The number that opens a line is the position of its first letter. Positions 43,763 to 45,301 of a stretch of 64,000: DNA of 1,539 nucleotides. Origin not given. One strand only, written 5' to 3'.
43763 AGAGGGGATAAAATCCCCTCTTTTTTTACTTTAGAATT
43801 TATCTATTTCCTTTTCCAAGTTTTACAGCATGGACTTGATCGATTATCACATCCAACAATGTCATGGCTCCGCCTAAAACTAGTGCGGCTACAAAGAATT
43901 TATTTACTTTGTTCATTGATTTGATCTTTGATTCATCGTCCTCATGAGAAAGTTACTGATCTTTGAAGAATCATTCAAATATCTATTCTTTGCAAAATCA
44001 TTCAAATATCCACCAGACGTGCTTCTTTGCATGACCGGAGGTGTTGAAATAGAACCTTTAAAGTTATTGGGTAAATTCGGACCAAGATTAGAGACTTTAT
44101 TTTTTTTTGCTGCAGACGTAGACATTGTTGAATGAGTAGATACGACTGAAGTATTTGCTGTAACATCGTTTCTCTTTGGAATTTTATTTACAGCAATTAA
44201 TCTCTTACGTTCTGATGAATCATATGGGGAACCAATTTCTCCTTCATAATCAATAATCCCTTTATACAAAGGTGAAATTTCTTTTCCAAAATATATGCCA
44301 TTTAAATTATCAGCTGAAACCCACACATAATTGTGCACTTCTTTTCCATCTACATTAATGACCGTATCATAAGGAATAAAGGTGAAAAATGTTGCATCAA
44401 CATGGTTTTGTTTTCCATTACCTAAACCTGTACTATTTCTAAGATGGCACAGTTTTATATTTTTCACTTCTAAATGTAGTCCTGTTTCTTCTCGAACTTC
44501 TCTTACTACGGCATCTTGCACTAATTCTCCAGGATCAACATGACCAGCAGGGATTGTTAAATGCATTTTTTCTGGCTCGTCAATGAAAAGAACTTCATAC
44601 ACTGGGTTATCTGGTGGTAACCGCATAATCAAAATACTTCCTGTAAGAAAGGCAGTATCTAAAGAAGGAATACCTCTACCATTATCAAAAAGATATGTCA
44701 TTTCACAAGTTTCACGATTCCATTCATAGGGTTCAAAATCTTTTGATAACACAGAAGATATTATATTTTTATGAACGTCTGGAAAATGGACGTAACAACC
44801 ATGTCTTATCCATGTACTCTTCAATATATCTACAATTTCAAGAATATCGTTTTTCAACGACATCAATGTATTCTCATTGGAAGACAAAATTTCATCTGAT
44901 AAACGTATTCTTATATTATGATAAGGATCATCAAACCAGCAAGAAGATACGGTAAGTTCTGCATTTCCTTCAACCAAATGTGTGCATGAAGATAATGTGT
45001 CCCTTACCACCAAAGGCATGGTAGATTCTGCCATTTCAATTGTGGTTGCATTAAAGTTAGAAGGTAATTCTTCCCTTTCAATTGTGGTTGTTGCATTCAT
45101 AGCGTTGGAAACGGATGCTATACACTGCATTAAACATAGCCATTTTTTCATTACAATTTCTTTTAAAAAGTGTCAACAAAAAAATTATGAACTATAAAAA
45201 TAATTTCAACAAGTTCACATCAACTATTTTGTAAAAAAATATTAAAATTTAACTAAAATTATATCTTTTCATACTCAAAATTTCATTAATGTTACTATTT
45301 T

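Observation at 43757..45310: Signal-peptide-bearing 412-aa Nudix protein ATGA-coupled to a hidden 38-aa hydrophobic peptide, forming an isolated two-gene unit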

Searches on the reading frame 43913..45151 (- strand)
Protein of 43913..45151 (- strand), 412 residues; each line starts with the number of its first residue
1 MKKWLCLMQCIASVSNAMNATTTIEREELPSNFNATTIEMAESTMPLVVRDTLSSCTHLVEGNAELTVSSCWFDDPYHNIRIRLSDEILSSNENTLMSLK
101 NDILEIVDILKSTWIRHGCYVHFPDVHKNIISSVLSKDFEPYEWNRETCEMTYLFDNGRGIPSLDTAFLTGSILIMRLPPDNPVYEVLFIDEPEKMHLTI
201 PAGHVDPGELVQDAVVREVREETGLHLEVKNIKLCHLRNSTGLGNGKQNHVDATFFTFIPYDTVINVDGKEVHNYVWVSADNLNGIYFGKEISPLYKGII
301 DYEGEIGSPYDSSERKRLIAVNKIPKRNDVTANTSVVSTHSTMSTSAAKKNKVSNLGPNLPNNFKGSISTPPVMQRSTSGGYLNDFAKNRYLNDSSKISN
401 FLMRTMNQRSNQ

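Call 3: search_protein_families(library=pfam, proteins=[window:43913-45151:-], max_evalue=1)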
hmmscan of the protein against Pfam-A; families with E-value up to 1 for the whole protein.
window:43913-45151:- (412 aa): 2 families
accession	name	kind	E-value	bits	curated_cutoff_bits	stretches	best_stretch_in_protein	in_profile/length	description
PF00293.34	NUDIX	-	1.8e-13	51.1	21.1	1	187-283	17-118/134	NUDIX domain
PF15924.11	ALG11_N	-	0.14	12.6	29.8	0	114-138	130-154/209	ALG11 mannosyltransferase N-terminus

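Call 4: search_protein_families(library=ncbifam, proteins=[window:43913-45151:-], max_evalue=1)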
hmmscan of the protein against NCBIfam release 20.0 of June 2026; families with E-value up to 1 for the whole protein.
window:43913-45151:- (412 aa): 24 families
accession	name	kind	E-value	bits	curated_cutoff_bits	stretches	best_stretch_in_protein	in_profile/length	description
NF041652.1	Nud_hyd_Dein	equivalog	2.4e-06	27.9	200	1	198-236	45-81/152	Nudix hydrolase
NF012016.0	PRK15472.1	equivalog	5.2e-06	26.2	95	1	199-284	34-123/141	nucleoside triphosphatase NudI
NF001299.0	PRK00241.1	equivalog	8.1e-06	25.5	158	1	198-233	161-194/263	NAD(+) diphosphatase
NF002995.0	PRK03759.1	equivalog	4.7e-05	23.1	127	1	203-283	71-150/185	isopentenyl-diphosphate Delta-isomerase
TIGR00586.1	mutt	equivalog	0.00015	21.7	97.9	1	197-228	33-64/129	8-oxo-dGTP diphosphatase MutT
TIGR02705.1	nudix_YtkD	equivalog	0.00021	20.8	154.4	1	196-227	45-76/156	RNA deprotection pyrophosphohydrolase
NF052459.1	OxoGTPPhMutT1Mycb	equivalog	0.0003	20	475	1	181-228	14-61/292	8-oxo-(d)GTP phosphatase MutT1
NF006961.0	PRK09438.1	equivalog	0.00053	19.5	103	1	202-240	38-76/151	dihydroneopterin triphosphate diphosphatase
NF008736.0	PRK11762.1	equivalog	0.00097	18.7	169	1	194-226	72-104/186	ADP compounds hydrolase NudE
NF006530.0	PRK08999.1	equivalog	0.0011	18.1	245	1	200-232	37-69/315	Nudix family hydrolase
NF003786.0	PRK05379.1-2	equivalog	0.0019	17.5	397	1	193-228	240-275/354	bifunctional nicotinamide-nucleotide adenylyltransferase/Nudix hydroxylase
NF003788.0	PRK05379.1-5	equivalog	0.0022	17.3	354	1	191-233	233-275/351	bifunctional nicotinamide-nucleotide adenylyltransferase/Nudix hydroxylase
NF008044.0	PRK10776.1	equivalog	0.0024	17.7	148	1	198-284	33-111/130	8-oxo-dGTP diphosphatase MutT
NF001938.0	PRK00714.1-5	equivalog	0.0028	17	116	1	198-226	47-75/172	RNA pyrophosphohydrolase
NF003787.0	PRK05379.1-4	equivalog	0.0074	15.3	449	1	191-228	228-265/346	bifunctional nicotinamide-nucleotide adenylyltransferase/Nudix hydroxylase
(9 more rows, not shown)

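Call 6: find_homologous_proteins(query=window:43913-45151:-, max_evalue=0.001)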
Query window:43913-45151:- (412 aa): 3 proteins with E <= 0.001 among 3420 candidates.
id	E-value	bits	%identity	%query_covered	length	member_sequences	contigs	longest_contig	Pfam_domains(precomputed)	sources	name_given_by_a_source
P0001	3.2e-279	943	100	100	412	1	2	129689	PF00293.35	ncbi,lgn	-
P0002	5.2e-70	254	53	57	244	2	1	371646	PF00293.35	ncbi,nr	ncbi:MAG: hypothetical protein C0432_00875 [Candidatus Puniceispirillum sp.]|nr:hypothetical protein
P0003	3.3e-5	41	35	17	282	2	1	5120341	PF00293.35,PF14815.13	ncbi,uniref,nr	ncbi:NUDIX hydrolase [Nocardioides anomalus]|uniref:NUDIX hydrolase n=1 Tax=Nocardioides anomalus Ta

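Call 10: find_encoding_contigs(protein=P0002, flank=6000, max_places=4)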
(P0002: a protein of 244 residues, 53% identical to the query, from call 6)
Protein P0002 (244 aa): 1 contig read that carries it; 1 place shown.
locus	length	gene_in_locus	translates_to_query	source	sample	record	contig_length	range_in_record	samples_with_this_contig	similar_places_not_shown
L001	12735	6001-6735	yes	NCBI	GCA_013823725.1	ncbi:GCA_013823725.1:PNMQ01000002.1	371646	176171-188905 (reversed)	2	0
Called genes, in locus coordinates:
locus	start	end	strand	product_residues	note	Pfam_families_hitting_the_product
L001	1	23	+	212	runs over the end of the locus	PF00730:HhH-GPD, PF00633:HHH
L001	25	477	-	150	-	PF22381:Staph_reg_Sar_Rot (faint), PF12802:MarR_2, PF01047:MarR, PF13463:HTH_27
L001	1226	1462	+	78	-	PF01722:BolA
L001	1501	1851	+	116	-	PF00462:Glutaredoxin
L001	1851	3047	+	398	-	PF01702:TGT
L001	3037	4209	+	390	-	PF01547:SBP_bac_1, PF13416:SBP_bac_8, PF13343:SBP_bac_6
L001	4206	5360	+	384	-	PF00005:ABC_tran, PF02463:SMC_N (faint), PF13304:AAA_21 (faint), PF08402:TOBE_2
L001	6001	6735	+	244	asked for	PF00293:NUDIX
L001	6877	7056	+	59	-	-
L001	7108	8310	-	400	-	-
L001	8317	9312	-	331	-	-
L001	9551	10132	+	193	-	PF00881:Nitroreductase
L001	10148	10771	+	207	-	PF00308:Bac_DnaA (faint)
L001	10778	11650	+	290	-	PF00149:Metallophos, PF12850:Metallophos_2 (faint)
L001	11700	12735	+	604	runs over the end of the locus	PF02683:DsbD_TM, PF13899:Thioredoxin_7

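Call 11: find_encoding_contigs(protein=P0001, flank=3000, max_places=4)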
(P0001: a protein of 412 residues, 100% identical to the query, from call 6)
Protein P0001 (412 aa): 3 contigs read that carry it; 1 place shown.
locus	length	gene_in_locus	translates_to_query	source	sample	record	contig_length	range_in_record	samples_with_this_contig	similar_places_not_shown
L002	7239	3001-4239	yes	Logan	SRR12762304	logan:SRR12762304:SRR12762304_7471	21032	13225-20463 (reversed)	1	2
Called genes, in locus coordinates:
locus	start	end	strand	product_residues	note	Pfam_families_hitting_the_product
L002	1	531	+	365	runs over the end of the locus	?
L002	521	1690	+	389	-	PF01547:SBP_bac_1, PF13416:SBP_bac_8, PF13343:SBP_bac_6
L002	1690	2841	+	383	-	PF00005:ABC_tran, PF02463:SMC_N (faint), PF13304:AAA_21 (faint), PF08402:TOBE_2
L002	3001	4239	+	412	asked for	PF00293:NUDIX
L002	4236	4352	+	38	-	-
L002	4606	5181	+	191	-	PF00881:Nitroreductase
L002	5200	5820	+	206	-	PF00308:Bac_DnaA (faint)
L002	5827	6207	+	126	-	-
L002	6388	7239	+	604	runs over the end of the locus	PF02683:DsbD_TM, PF13899:Thioredoxin_7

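Call 17: find_related_loci(query=A1, collection=genome_contigs, flank=6000)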
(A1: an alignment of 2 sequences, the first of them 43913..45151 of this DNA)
Query A1 (412 aa) in genome_contigs; peptide patterns used: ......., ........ (x = any residue, [..] = any of these).
495 stretches matched a pattern; 1 encode a relative of the query (tblastn E <= 1e-3); 1 distinct loci.
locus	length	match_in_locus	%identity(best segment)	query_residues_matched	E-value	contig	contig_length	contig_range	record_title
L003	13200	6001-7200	58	1-411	4e-156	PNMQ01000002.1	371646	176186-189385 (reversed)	MAG: Candidatus Pelagibacter sp. isolate BC.3.83 BC_1000007_371646, whole genome shotgun sequence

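Call 19: find_related_loci(query=A1, collection=metagenome_contigs, flank=6000)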
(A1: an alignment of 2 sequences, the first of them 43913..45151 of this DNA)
Query A1 (412 aa) in metagenome_contigs; peptide patterns used: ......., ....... (x = any residue, [..] = any of these).
600 stretches matched a pattern (row limit reached: there are more); 1 encode a relative of the query (tblastn E <= 1e-3); 1 distinct loci.
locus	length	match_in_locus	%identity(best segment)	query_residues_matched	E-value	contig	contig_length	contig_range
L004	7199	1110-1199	63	198-227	3e-8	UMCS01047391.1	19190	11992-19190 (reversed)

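Call 30: predict_structure(protein=window:43913-45151:-)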
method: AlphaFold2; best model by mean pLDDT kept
length: 412 residues; sequences in the alignment: 1
mean_pLDDT: 32.7   pTM: 0.24
mean pLDDT of the five models: 32.7, 28.4, 26.7, 26.2, 25.4
residues with pLDDT >= 90: 0; 70-90: 0; 50-70: 9; < 50: 403
segments of 3 or more residues with pLDDT < 50: 1-91, 93-99, 108-397, 399-412
pLDDT, mean of each block of 10 residues (from residue 1): 40 40 29 27 28 30 33 39 45 50 50 38 36 32 26 28 30 33 34 31 30 26 29 30 27 30 33 33 27 26 29 30 27 24 25 28 28 31 39 45 46 39
secondary structure, 60 per line:
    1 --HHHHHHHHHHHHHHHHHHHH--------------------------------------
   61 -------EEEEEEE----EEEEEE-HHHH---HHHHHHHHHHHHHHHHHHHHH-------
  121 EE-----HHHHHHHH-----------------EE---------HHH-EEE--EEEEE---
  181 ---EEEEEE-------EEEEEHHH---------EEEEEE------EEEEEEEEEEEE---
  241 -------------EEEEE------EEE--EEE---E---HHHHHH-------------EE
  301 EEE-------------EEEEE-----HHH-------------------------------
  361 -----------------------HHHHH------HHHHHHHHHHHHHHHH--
elements in order: H3-22 E68-74 E79-84 H86-89 H93-113 H128-135 E168-170 E173-177 E184-189 E197-201 E214-219 E226-237 E254-258 E265-267 E270-272 H280-285 E299-303 E317-321 H384-388 H395-410

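Call 35: find_homologous_proteins(query=A4, max_evalue=0.00001)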
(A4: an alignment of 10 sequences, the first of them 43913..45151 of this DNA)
Query A4 (10 sequences) (412 aa, profile of the alignment): 19 proteins with E <= 0.00001 among 8000 candidates.
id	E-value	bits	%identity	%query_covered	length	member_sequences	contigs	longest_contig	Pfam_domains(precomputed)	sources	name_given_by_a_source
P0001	1.0e-117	411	100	100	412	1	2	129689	PF00293.35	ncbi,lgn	-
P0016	2.9e-110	386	31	54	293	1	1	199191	PF00293.35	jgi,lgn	-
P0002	3.3e-54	202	53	57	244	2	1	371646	PF00293.35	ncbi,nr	ncbi:MAG: hypothetical protein C0432_00875 [Candidatus Puniceispirillum sp.]|nr:hypothetical protein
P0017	1.5e-9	55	37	17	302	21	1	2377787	PF00293.35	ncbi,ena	-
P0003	4.9e-9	54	35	17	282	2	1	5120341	PF00293.35,PF14815.13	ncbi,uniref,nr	ncbi:NUDIX hydrolase [Nocardioides anomalus]|uniref:NUDIX hydrolase n=1 Tax=Nocardioides anomalus Ta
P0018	5.2e-9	54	49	10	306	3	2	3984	PF00293.35,PF14815.13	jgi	jgi:ADP-ribose pyrophosphatase YjhB (NUDIX family)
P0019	1.2e-8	52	38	24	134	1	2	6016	PF00293.35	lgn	-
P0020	1.6e-8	52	28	25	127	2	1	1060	PF00293.35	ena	-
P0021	2.1e-8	52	32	21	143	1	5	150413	PF00293.35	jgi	-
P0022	3.5e-7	48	36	23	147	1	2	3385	PF00293.35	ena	-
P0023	3.7e-7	48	36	23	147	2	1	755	PF00293.35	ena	-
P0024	4.1e-7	47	35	21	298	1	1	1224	PF00293.35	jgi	-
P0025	1.8e-6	45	36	23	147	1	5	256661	PF00293.35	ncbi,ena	-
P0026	2.4e-6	45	38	20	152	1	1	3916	PF00293.35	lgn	-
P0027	2.4e-6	45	36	27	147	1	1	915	PF00293.35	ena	-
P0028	2.8e-6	45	33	27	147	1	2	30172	PF00293.35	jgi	-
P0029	3.2e-6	45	34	28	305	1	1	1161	PF00293.35,PF14815.13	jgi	jgi:ADP-ribose pyrophosphatase YjhB (NUDIX family)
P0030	7.4e-6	43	47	13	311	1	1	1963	PF00293.35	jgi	jgi:ADP-ribose pyrophosphatase YjhB (NUDIX family)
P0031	9.3e-6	43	35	24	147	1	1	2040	PF00293.35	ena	-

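Call 42: search_solved_structures(query=A4, max_evalue=0.01, show_alignments=2)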
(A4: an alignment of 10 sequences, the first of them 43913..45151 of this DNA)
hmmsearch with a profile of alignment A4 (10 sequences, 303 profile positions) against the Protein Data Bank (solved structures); distinct sequences matched with E-value up to 0.01: 107 (the best 60 are shown).
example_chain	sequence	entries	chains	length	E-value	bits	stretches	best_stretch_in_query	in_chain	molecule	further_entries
4zb3_A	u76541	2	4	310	4.9e-15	58.6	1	91-262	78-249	Nudix hydrolase 7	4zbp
3h95_A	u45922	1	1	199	6.4e-09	38.5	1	157-261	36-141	Nucleoside diphosphate-linked moiety X motif 6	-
2pqv_A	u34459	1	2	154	1.9e-08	37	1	162-260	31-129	MutT/nudix family protein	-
2fml_A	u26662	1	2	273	4.2e-07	32.6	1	136-237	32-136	MutT/nudix family protein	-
6fl4_A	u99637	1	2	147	1.3e-06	30.9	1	173-220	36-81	Nudix hydrolase 1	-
5gp0_E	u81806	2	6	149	1.3e-06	30.9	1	173-220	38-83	Nudix hydrolase 1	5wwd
6dby_A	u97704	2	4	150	1.4e-06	30.9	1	173-220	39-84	Nudix hydrolase 1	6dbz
3gg6_A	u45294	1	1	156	2.1e-06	30.2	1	158-207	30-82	Nucleoside diphosphate-linked moiety X motif 18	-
3hhj_A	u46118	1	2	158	2.2e-06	30.2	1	161-274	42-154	Mutator mutT protein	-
3id9_A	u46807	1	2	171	2.3e-06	30.1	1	161-207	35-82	MutT/NUDIX family protein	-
2b0v_A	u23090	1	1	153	2.3e-06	30.1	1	171-262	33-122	NUDIX hydrolase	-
4kyx_A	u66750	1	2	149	6.3e-06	28.7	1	176-264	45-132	ADP-ribose pyrophosphatase MutT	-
2yyh_A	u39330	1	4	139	6.8e-06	28.6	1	145-210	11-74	8-OXO-dGTPase domain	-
2o1c_A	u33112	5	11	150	7.7e-06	28.4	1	153-218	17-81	dATP pyrophosphohydrolase | Dihydroneopterin triphosphate diphosphatase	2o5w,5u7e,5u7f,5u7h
3f6a_A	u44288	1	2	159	8.7e-06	28.2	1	145-253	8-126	Hydrolase, NUDIX family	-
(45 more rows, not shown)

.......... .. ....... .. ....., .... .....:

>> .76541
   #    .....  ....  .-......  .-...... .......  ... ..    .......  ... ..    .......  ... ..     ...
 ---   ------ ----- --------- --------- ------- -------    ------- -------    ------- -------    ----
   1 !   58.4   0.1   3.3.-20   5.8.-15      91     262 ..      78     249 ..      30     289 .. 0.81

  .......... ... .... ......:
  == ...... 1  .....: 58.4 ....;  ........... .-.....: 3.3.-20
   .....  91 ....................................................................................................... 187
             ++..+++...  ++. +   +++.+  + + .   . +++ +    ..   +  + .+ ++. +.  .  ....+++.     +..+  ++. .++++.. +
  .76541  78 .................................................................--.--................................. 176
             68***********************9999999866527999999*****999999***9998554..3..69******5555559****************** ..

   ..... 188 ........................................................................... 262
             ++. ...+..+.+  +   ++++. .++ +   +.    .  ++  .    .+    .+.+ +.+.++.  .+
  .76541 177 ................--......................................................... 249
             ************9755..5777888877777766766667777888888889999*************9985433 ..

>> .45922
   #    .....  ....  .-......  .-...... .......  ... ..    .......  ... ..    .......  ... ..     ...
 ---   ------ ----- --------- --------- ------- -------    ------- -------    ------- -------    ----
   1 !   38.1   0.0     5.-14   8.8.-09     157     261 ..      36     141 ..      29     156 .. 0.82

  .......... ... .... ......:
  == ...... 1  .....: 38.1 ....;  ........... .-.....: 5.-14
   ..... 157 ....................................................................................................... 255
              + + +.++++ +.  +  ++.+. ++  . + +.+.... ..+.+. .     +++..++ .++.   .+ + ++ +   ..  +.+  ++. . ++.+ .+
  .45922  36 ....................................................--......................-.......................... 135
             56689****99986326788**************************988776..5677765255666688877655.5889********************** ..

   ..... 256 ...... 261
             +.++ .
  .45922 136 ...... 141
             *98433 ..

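Call 43: search_protein_families(library=pfam, alignment_id=A4, max_evalue=1)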
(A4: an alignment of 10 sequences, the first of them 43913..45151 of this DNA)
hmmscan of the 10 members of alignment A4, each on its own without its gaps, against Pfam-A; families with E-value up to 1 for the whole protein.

A. member 1, window:43913-45151:- (412 aa): 2 families
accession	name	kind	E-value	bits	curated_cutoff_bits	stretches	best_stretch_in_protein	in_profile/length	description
PF00293.34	NUDIX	-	1.8e-13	51.1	21.1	1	187-283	17-118/134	NUDIX domain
PF15924.11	ALG11_N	-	0.14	12.6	29.8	0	114-138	130-154/209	ALG11 mannosyltransferase N-terminus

B. families by the number of members that match (of 10 scanned): 6 families
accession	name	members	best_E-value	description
PF00293.34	NUDIX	10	6.4e-15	NUDIX domain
PF22327.2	Nudt16-like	4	0.0011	U8 snoRNA-decapping enzyme-like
PF18290.7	Nudix_hydro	4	0.067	Nudix hydrolase domain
PF22476.1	Ago_N_3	1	0.11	Argonaute, N-terminal domain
PF15924.11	ALG11_N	1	0.14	ALG11 mannosyltransferase N-terminus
PF07621.16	DUF1582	1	0.25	Protein of unknown function (DUF1582)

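Call 80: search_protein_families(library=pfam, proteins=[L001:7108-8310:-, L001:8317-9312:-], max_evalue=0.01)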
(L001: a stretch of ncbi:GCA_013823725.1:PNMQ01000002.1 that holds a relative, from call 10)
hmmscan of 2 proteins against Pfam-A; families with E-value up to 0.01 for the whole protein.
L001:7108-8310:- (400 aa): 0 families

L001:8317-9312:- (331 aa): 0 families
